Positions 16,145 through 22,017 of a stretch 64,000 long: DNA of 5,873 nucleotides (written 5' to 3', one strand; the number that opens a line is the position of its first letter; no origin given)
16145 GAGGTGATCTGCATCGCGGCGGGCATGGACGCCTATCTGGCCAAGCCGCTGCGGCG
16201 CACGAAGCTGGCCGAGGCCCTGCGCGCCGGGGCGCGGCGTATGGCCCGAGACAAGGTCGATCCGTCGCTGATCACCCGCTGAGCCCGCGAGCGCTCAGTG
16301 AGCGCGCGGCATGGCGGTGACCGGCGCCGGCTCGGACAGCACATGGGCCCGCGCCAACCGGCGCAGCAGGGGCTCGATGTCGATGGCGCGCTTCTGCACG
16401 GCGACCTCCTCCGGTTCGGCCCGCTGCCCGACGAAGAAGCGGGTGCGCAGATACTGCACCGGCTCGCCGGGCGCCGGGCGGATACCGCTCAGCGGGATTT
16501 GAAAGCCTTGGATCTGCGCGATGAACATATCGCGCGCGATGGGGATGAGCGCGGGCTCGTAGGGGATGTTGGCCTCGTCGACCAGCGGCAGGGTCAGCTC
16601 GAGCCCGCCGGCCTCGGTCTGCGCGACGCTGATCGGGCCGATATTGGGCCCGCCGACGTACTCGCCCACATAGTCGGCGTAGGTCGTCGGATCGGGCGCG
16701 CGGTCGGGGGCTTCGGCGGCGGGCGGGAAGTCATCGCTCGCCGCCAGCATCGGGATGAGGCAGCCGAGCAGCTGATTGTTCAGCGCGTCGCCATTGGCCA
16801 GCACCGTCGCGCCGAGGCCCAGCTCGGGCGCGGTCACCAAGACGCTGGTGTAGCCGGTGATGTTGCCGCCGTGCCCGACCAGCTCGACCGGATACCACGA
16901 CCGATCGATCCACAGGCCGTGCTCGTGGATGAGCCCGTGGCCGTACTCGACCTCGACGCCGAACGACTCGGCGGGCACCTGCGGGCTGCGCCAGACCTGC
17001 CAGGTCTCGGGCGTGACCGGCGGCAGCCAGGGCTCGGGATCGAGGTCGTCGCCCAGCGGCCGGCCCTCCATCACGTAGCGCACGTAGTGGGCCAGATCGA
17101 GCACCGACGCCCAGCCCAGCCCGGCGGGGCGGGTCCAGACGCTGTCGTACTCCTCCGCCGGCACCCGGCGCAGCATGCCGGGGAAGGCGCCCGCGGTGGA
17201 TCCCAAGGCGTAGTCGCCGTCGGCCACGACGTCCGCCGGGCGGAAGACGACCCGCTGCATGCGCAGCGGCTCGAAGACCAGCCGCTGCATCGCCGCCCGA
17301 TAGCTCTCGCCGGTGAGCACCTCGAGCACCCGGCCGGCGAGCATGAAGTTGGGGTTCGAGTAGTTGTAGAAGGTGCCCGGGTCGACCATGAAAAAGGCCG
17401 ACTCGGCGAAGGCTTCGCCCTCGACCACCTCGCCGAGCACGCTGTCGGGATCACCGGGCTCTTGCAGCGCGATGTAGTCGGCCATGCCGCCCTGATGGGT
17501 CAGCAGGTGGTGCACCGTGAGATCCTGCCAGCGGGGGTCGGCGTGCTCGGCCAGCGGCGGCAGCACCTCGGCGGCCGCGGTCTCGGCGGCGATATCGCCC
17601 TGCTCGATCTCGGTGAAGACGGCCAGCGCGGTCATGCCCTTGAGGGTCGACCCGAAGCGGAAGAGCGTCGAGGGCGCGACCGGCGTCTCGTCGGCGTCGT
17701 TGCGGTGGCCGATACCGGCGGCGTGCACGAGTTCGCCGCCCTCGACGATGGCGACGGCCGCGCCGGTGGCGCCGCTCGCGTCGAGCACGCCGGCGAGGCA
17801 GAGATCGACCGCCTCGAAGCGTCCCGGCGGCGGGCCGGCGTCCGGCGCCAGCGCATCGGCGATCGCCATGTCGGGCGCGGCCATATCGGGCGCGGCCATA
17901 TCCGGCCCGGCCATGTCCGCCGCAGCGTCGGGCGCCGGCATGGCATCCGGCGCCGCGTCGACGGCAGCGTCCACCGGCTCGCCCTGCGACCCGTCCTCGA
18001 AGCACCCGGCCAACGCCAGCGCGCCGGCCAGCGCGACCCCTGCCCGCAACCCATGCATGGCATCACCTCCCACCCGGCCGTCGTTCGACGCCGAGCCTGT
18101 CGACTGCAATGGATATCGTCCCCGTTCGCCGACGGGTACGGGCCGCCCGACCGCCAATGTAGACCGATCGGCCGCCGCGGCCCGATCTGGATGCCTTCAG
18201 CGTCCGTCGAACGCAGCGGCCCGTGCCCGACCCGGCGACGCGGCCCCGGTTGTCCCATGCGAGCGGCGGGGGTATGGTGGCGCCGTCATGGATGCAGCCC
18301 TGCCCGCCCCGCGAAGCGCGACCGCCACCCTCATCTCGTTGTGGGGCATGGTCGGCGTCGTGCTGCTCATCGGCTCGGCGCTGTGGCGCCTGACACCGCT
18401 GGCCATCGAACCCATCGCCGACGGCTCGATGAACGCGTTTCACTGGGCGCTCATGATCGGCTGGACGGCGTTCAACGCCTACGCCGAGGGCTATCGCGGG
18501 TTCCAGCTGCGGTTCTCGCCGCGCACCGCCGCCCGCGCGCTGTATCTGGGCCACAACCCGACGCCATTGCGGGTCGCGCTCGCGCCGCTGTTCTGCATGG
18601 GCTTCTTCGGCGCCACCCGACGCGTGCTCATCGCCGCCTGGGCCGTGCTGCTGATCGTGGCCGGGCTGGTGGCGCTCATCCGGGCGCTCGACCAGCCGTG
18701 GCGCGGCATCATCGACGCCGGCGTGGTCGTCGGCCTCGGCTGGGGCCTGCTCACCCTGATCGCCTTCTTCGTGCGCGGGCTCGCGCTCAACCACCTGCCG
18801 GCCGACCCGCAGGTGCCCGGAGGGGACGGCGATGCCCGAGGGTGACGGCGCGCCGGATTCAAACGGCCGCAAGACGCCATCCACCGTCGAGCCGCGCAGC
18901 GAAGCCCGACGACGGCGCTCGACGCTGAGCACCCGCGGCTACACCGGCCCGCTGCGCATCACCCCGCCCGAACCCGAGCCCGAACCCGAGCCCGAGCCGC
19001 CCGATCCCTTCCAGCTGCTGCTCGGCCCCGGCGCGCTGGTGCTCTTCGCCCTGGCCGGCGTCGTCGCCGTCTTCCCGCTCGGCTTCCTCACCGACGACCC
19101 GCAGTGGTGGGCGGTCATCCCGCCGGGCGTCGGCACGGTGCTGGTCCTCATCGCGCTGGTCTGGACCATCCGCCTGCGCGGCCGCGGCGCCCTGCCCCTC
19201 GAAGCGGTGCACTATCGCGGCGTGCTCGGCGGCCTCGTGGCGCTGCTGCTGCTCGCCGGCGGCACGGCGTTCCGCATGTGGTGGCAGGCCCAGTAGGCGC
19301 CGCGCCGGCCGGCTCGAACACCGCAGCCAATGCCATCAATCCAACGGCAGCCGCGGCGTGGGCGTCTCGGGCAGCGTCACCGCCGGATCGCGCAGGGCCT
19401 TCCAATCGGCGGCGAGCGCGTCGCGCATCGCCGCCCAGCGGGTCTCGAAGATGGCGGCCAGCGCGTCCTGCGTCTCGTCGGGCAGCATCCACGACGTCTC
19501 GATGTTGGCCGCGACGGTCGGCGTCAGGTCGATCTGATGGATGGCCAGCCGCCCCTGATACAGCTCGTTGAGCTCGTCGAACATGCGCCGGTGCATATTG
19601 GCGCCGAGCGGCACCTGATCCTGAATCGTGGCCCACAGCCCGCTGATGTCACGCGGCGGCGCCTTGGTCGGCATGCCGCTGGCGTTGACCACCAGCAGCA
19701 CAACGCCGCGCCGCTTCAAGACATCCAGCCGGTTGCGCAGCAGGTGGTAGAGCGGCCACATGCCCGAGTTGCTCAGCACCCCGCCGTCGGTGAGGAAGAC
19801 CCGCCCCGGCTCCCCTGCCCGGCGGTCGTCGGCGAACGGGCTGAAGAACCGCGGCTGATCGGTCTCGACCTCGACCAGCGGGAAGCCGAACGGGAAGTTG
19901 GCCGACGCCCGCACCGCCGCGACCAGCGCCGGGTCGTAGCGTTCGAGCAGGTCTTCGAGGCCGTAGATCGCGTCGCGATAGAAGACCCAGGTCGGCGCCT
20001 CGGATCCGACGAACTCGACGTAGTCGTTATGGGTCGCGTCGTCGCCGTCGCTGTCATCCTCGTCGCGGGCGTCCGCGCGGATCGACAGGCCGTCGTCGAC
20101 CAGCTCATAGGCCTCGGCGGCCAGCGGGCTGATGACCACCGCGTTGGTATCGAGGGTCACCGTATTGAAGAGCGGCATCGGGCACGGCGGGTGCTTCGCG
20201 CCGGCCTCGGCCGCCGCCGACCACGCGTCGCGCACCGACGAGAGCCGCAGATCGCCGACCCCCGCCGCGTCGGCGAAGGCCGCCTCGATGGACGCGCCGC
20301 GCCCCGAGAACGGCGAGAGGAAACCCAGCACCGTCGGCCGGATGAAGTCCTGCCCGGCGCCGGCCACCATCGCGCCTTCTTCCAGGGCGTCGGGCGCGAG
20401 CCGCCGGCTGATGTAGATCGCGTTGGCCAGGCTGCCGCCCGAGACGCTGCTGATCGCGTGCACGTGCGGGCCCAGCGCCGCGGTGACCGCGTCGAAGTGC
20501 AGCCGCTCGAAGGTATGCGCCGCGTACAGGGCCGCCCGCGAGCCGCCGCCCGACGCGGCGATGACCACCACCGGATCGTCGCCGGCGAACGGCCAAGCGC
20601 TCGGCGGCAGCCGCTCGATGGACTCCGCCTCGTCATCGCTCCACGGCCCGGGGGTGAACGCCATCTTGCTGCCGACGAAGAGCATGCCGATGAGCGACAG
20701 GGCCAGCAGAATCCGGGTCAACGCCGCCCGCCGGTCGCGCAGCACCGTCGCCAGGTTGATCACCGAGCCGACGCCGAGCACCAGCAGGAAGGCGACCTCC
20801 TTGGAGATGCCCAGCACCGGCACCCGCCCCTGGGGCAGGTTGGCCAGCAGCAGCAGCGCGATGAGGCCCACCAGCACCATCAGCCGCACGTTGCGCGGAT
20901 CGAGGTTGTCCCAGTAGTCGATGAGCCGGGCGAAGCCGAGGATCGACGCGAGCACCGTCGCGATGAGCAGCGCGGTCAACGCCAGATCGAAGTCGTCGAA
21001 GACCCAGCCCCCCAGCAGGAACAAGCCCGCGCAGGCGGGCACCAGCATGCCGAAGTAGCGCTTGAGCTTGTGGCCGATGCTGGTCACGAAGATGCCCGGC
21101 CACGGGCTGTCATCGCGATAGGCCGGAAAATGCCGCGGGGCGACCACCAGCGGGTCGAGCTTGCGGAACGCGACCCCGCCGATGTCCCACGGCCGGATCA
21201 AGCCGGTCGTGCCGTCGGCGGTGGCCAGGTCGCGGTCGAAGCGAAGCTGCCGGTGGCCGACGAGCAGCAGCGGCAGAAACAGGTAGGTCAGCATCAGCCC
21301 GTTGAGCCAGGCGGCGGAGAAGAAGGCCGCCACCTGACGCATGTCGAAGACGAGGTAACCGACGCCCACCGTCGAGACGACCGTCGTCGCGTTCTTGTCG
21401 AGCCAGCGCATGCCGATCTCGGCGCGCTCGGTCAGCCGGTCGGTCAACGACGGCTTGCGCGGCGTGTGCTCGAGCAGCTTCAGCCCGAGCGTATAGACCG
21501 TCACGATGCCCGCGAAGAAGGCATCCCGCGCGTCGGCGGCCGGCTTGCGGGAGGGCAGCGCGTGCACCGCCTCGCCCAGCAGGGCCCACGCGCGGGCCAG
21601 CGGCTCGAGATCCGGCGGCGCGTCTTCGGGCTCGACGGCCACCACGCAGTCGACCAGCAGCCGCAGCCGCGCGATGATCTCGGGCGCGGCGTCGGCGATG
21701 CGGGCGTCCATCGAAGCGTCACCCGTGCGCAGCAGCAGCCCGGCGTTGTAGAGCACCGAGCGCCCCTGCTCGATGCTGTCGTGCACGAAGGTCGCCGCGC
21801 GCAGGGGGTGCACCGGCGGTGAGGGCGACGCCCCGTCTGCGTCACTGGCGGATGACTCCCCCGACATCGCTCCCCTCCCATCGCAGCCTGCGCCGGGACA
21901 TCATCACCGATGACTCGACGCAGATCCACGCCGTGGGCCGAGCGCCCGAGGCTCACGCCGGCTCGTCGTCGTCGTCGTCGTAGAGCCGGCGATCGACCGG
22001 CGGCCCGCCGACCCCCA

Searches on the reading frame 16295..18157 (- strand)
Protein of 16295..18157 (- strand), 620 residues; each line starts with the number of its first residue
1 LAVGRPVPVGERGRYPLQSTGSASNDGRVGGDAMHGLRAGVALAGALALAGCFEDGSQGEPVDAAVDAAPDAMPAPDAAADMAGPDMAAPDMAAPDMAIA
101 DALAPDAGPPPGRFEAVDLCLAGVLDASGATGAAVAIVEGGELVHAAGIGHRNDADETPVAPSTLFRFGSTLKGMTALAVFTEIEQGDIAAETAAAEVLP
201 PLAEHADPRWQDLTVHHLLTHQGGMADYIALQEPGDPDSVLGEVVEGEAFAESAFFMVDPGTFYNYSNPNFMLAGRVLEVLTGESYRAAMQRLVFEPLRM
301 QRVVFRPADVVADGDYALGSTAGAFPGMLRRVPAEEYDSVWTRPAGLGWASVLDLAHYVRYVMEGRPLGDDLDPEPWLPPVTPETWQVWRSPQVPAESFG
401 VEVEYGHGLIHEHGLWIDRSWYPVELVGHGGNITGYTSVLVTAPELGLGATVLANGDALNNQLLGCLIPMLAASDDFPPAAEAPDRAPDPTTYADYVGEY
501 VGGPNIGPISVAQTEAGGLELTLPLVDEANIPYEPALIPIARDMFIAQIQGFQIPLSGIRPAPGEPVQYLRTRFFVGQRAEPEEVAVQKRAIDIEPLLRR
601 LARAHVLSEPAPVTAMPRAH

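Call 75: search_protein_families(library=pfam, proteins=[window:16295-18157:-], max_evalue=0.001)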
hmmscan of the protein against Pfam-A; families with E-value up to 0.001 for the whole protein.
window:16295-18157:- (620 aa): 1 family
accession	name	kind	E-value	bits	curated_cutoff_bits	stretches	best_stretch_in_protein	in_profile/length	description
PF00144.29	Beta-lactamase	-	9e-48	163.6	27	1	124-458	8-312/329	Beta-lactamase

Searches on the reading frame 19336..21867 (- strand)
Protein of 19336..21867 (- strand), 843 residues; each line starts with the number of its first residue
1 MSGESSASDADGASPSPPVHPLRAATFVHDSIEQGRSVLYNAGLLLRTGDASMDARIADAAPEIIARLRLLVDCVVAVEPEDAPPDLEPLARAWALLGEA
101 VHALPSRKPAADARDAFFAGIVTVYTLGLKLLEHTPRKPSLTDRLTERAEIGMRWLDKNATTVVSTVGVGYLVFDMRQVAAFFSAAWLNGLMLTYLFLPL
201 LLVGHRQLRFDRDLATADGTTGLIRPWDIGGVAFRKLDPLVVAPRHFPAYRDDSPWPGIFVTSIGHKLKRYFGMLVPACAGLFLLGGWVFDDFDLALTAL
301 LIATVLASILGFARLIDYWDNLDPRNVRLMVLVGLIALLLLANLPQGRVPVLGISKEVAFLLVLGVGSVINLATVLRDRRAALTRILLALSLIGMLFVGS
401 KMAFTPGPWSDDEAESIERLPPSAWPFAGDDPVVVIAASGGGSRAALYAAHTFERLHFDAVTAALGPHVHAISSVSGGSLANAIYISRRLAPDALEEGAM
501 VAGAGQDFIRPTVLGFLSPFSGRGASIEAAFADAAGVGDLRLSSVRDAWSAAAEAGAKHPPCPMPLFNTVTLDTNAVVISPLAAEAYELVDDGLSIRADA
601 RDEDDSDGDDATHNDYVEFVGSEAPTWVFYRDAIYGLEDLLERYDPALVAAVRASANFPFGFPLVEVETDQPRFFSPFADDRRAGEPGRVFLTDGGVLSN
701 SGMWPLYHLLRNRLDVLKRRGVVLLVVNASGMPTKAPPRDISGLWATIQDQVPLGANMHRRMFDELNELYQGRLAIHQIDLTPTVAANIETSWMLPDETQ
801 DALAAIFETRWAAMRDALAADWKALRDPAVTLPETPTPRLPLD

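Call 75: search_protein_families(library=pfam, proteins=[window:19336-21867:-], max_evalue=0.001)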
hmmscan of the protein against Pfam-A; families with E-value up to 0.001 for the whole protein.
window:19336-21867:- (843 aa): 1 family
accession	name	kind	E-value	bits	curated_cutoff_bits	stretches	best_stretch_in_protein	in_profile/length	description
PF01734.28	Patatin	-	1.1e-07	32.6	27.7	0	644-703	148-187/191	Patatin-like phospholipase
